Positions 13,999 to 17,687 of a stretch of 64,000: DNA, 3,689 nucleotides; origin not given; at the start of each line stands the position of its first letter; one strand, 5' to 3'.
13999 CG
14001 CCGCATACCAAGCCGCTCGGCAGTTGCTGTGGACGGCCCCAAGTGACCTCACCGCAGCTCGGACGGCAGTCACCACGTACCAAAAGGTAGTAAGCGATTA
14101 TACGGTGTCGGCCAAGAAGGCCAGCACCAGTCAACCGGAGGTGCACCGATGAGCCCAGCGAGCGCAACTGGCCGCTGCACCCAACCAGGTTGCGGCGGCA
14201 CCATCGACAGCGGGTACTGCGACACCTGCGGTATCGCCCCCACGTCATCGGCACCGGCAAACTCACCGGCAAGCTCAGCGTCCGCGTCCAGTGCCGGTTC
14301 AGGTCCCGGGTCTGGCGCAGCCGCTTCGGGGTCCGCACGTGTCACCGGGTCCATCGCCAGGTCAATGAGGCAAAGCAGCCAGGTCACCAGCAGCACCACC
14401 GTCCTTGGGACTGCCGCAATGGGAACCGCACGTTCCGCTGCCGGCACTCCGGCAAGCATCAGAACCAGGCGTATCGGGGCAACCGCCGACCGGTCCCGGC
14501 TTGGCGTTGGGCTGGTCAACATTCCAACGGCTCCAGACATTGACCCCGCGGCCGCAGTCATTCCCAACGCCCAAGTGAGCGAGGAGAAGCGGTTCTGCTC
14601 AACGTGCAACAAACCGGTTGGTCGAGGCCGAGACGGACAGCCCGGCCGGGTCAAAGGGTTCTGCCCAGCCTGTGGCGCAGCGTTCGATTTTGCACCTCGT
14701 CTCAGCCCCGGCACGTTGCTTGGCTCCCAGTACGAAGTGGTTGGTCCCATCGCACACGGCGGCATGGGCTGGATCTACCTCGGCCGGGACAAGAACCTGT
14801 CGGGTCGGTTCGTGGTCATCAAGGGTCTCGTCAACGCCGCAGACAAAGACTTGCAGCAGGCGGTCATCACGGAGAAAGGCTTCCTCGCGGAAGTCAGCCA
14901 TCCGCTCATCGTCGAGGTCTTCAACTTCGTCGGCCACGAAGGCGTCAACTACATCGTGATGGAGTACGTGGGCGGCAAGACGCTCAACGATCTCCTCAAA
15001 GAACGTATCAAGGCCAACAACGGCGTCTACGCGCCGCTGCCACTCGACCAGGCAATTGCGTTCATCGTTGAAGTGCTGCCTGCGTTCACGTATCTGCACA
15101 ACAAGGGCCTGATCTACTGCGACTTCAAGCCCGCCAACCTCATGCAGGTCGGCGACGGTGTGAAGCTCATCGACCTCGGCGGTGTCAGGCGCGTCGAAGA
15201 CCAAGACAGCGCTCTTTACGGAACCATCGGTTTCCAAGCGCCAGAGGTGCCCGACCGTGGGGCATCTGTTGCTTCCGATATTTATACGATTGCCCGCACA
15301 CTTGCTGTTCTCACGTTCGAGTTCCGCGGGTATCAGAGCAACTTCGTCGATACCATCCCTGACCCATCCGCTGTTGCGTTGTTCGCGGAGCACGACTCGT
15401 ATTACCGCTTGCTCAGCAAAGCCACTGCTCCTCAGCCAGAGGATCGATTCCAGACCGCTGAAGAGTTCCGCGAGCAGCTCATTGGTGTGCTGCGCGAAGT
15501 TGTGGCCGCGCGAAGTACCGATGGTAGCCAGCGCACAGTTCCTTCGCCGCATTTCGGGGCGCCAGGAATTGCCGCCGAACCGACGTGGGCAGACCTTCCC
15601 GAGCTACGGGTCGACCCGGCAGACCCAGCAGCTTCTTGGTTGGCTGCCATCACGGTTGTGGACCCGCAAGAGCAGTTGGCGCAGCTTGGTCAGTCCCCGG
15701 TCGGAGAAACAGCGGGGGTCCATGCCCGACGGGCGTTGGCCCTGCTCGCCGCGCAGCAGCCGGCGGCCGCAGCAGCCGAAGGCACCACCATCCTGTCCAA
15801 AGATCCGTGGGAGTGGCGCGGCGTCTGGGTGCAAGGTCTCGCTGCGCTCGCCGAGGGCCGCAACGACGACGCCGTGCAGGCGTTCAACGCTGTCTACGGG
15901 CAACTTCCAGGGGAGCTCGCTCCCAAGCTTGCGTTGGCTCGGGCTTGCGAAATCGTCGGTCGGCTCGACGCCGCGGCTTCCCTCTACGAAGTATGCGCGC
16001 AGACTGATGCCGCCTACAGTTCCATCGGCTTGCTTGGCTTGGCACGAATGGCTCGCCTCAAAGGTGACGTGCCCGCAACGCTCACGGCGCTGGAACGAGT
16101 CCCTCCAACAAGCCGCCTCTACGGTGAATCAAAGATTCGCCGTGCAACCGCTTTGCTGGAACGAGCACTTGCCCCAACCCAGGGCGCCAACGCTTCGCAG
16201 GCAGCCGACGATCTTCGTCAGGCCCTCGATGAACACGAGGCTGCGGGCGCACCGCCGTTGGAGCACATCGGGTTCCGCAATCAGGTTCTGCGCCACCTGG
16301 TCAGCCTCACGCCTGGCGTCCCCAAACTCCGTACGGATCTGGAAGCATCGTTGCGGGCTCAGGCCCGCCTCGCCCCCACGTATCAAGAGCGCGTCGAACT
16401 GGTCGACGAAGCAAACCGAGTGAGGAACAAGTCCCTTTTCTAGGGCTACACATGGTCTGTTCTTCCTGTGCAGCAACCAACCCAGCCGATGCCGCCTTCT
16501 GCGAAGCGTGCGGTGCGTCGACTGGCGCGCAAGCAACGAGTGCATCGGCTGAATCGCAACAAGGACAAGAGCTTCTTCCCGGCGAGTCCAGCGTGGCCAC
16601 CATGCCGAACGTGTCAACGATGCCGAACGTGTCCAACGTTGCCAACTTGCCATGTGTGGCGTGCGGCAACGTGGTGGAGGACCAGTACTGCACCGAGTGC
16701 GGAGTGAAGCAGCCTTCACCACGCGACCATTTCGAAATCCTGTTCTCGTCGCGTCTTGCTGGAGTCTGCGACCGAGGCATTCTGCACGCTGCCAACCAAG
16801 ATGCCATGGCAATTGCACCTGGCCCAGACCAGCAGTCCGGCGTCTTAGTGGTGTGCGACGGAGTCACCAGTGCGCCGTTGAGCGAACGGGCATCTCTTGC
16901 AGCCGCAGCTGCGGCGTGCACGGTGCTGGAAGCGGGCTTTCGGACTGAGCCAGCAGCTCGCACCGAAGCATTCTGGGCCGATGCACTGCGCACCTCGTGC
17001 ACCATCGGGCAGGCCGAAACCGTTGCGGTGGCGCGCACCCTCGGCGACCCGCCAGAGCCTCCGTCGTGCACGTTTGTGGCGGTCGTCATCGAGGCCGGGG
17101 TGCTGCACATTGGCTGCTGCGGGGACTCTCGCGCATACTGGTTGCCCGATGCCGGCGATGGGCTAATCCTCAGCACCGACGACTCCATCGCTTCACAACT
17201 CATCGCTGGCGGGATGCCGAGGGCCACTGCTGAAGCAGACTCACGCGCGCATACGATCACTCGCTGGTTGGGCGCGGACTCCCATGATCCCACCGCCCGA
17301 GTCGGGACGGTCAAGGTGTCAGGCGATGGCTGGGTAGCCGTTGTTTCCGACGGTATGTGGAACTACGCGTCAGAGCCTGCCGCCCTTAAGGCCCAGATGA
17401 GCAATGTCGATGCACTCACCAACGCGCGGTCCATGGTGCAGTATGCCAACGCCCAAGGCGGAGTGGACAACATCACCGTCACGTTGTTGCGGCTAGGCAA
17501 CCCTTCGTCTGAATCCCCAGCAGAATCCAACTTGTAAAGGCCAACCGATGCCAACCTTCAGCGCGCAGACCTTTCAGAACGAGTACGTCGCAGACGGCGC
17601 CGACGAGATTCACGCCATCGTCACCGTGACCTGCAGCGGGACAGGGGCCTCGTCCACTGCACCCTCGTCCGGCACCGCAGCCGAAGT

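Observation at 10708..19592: Seven-gene translationally coupled operon: glnX-glnH-(unknown)-pknG extended by PP2C, vWA and FHA genes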

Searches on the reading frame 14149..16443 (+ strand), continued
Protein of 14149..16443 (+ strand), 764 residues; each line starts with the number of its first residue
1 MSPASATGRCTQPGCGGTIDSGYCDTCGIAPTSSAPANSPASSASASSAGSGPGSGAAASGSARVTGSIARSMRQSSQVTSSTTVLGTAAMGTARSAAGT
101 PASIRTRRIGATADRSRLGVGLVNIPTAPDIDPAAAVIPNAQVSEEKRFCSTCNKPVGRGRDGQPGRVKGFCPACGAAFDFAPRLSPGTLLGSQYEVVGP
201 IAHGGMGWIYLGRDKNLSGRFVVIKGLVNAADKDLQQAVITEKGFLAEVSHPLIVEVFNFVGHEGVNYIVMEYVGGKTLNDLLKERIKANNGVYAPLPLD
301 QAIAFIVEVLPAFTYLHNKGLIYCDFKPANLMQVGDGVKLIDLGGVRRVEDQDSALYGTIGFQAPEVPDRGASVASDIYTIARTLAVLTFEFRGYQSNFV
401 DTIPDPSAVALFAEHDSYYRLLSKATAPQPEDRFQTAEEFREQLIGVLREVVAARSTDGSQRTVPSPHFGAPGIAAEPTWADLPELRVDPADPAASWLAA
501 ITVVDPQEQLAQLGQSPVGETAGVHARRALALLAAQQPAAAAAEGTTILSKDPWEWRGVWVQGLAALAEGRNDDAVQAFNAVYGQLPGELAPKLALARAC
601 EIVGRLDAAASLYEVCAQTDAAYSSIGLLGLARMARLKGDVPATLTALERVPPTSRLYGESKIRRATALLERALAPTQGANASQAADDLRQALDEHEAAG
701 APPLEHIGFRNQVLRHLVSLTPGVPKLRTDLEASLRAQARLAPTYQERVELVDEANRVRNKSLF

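Call 24: search_solved_structures(query=window:14149-16443:+, max_evalue=1e-10, show_alignments=2)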
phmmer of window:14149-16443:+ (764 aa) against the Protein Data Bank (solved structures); distinct sequences matched with E-value up to 1e-10: 86 (the best 60 are shown).
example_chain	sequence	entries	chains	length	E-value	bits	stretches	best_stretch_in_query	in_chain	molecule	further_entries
2pzi_A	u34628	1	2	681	2.4e-124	419.9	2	117-455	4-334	Probable serine/threonine-protein kinase pknG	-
4y0x_A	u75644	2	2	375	1.3e-99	338.1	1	118-454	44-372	Serine/threonine-protein kinase PknG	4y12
7q52_AAA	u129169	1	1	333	1.4e-99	338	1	118-454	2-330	Serine/threonine-protein kinase PknG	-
7mxb_A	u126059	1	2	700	5.8e-79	269.9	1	182-461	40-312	Serine/threonine protein kinases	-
7mxj_A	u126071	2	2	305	2.9e-70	241.1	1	182-456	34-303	Serine/threonine protein kinases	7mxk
9ruj_A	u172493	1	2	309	2.3e-19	72.8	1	187-402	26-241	Serine/threonine-protein kinase StkP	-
1o6y_A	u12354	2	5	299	2.8e-19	72.6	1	189-447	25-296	SERINE/THREONINE-PROTEIN KINASE PKNB | Probable serine/threonine-protein kinase pknB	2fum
1mru_A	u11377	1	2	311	2.9e-19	72.5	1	190-447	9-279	Probable serine/threonine-protein kinase pknB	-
5u94_A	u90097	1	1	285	2.9e-19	72.5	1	190-447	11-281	Serine/threonine-protein kinase PknB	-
6b2p_A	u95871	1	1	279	3.6e-19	72.2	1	191-447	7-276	Serine/threonine-protein kinase PknB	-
3orm_A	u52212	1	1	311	6.1e-19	71.4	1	190-447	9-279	Serine/threonine protein kinase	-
3f61_A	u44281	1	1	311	7.6e-19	71.1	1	190-447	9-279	Serine/threonine-protein kinase pknB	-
3f69_A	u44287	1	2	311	1.1e-18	70.7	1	190-447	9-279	Serine/threonine-protein kinase pknB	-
3ori_A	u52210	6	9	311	1.2e-18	70.5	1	190-447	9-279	Serine/threonine protein kinase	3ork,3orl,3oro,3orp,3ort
6i2p_A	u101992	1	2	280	1.3e-18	70.4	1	191-447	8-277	Serine/threonine-protein kinase PknB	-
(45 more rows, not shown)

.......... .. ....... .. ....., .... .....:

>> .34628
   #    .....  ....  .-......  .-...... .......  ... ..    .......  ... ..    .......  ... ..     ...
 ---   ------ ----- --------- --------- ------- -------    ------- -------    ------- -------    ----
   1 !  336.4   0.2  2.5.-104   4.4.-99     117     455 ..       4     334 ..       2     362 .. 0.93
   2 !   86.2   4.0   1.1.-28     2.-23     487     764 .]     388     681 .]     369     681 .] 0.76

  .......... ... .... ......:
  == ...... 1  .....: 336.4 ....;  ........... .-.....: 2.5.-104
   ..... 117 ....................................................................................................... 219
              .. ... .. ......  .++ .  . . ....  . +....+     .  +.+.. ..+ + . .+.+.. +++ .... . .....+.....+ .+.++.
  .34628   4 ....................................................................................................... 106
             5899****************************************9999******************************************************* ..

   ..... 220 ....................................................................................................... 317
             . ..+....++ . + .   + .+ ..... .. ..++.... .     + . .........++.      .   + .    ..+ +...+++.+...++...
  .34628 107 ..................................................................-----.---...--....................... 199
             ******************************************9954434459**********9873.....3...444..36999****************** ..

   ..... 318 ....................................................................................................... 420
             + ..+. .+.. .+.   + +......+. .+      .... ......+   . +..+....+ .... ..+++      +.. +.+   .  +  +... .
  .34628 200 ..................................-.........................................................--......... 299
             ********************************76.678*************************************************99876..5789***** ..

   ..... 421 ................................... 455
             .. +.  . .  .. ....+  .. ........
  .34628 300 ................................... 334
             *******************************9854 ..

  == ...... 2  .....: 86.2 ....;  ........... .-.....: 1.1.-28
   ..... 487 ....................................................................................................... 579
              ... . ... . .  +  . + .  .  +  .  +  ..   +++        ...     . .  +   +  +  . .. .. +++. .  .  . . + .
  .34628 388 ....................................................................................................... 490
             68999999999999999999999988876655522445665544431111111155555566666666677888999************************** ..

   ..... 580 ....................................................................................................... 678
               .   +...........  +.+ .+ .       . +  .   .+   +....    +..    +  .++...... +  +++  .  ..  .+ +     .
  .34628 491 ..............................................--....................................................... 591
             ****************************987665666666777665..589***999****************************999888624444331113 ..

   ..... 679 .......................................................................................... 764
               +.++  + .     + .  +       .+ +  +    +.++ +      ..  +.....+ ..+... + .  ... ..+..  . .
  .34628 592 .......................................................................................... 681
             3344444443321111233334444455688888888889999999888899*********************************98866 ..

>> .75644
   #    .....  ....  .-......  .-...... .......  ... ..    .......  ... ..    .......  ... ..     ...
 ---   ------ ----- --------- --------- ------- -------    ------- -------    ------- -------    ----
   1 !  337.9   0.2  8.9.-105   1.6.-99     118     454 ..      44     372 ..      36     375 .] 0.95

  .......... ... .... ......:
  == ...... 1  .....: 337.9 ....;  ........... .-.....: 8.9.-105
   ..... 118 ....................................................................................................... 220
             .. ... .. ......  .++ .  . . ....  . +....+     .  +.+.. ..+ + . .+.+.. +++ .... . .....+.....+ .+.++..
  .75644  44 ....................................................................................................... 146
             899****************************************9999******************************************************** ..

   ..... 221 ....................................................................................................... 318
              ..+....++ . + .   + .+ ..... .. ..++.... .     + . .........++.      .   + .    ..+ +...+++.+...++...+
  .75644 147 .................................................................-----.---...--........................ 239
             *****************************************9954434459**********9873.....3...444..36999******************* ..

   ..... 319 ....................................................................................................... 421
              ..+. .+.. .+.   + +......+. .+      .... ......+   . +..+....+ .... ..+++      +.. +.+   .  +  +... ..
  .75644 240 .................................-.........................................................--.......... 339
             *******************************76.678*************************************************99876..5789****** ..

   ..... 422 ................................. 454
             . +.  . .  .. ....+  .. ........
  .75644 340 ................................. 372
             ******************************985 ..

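Call 26: search_protein_families(library=padloc, proteins=[window:14149-16443:+], max_evalue=0.01)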
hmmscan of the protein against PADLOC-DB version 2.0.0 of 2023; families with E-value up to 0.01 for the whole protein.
window:14149-16443:+ (764 aa): 31 families (the best 25 are shown)
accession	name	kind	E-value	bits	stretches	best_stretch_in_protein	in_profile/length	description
PDLC04053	PD-T4-6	-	3.2e-38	129.9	1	193-458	9-282/311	-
PDLC04042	PD-T4-6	-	3.4e-37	126.7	1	189-450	5-275/292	-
PDLC04057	PD-T4-6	-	9.6e-34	115.1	1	188-450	3-273/443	-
PDLC04060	PD-T4-6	-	3.6e-32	109.9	1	188-449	3-271/486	-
PDLC04061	PD-T4-6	-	3.6e-31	107.2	1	189-545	12-372/510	-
PDLC04138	mad6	-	7.9e-30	102.3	1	191-380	49-241/659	mads_6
PDLC04047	PD-T4-6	-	1.7e-29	100.9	1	189-449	6-274/327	-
PDLC04052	PD-T4-6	-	5.1e-27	93.2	1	189-503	5-332/496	-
PDLC04054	PD-T4-6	-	1.6e-26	91.6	1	186-472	4-299/347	-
PDLC04043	PD-T4-6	-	1.7e-26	91.3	1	194-458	16-288/452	-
PDLC04048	PD-T4-6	-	2e-24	84.7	1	188-383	5-200/354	-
PDLC04044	PD-T4-6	-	4.3e-23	80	1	181-451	20-296/372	-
PDLC04050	PD-T4-6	-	1.7e-22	78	1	188-398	59-269/480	-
PDLC04040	PD-T4-6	-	3.1e-21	73.7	1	202-450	3-268/547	-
PDLC04045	PD-T4-6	-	4.2e-21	73.3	1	190-444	30-295/350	-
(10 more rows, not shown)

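Call 69: search_protein_families(library=pfam, proteins=[L007:3955-4476:+], max_evalue=0.01)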
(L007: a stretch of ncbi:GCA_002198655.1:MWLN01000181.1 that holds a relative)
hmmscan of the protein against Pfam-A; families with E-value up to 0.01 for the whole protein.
L007:3955-4476:+ (173 aa): 0 families

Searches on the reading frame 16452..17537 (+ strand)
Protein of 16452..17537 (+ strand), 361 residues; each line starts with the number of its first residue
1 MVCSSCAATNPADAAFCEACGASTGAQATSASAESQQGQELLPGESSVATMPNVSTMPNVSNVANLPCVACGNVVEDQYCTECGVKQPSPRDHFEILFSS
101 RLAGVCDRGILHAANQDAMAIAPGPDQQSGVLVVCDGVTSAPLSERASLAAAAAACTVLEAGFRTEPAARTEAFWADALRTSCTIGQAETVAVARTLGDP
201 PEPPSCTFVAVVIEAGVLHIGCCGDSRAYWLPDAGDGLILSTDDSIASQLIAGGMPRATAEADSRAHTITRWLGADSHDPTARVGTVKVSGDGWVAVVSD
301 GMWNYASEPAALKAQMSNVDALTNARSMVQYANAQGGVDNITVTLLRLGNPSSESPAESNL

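Call 3: search_protein_families(library=pfam, proteins=[window:16452-17537:+], max_evalue=0.01)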
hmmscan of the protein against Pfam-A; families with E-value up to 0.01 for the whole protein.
window:16452-17537:+ (361 aa): 4 families
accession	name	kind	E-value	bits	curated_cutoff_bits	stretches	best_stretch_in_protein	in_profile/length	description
PF13672.11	PP2C_2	-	1.9e-11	44.4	24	1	114-313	11-185/209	Protein phosphatase 2C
PF12773.13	DZR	-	2.1e-05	25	27.3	1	3-84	1-45/45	Double zinc ribbon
PF13240.11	Zn_Ribbon_1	-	0.00013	22.1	25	1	3-23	2-22/23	zinc-ribbon domain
PF13248.11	Zn_ribbon_3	-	0.00035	20.4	27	0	66-86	3-25/26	zinc-ribbon domain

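Call 4: search_protein_families(library=ncbifam, proteins=[window:16452-17537:+], max_evalue=0.01)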
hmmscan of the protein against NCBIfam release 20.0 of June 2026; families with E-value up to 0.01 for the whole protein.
window:16452-17537:+ (361 aa): 2 families
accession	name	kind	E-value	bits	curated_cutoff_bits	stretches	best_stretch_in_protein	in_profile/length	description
NF033484.1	Stp1_PP2C_phos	equivalog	8e-22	77.9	230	1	106-346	2-231/232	Stp1/IreP family PP2C-type Ser/Thr phosphatase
NF011149.0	PRK14559.1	equivalog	1.5e-08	33.9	374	1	206-348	483-631/642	serine/threonine phosphatase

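Call 26: search_protein_families(library=padloc, proteins=[window:16452-17537:+], max_evalue=0.01)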
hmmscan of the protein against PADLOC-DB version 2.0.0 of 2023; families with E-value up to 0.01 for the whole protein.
window:16452-17537:+ (361 aa): 0 families
